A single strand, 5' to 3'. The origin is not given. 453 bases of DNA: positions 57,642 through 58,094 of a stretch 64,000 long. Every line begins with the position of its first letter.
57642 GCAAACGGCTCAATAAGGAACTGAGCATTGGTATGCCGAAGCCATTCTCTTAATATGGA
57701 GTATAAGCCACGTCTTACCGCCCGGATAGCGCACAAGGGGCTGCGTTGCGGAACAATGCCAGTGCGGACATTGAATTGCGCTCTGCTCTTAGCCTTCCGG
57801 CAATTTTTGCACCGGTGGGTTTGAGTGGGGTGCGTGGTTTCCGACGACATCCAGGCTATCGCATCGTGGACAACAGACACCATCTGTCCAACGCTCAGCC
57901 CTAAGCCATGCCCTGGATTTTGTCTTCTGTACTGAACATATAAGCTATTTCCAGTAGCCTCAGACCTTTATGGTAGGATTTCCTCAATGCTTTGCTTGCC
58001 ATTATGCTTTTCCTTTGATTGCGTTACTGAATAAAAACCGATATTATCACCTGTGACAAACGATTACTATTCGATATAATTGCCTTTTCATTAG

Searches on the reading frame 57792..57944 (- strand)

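Call 51: search_protein_families(library=pfam, max_evalue=0.01, proteins=[window:57792-57944:-])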
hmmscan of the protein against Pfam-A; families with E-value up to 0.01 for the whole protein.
window:57792-57944:- (51 aa): 1 family
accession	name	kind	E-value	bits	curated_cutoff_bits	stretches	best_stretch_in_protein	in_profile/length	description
PF12760.12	Zn_ribbon_IS1595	-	0.00035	20.9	25.4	1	11-31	7-27/46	Transposase zinc-ribbon domain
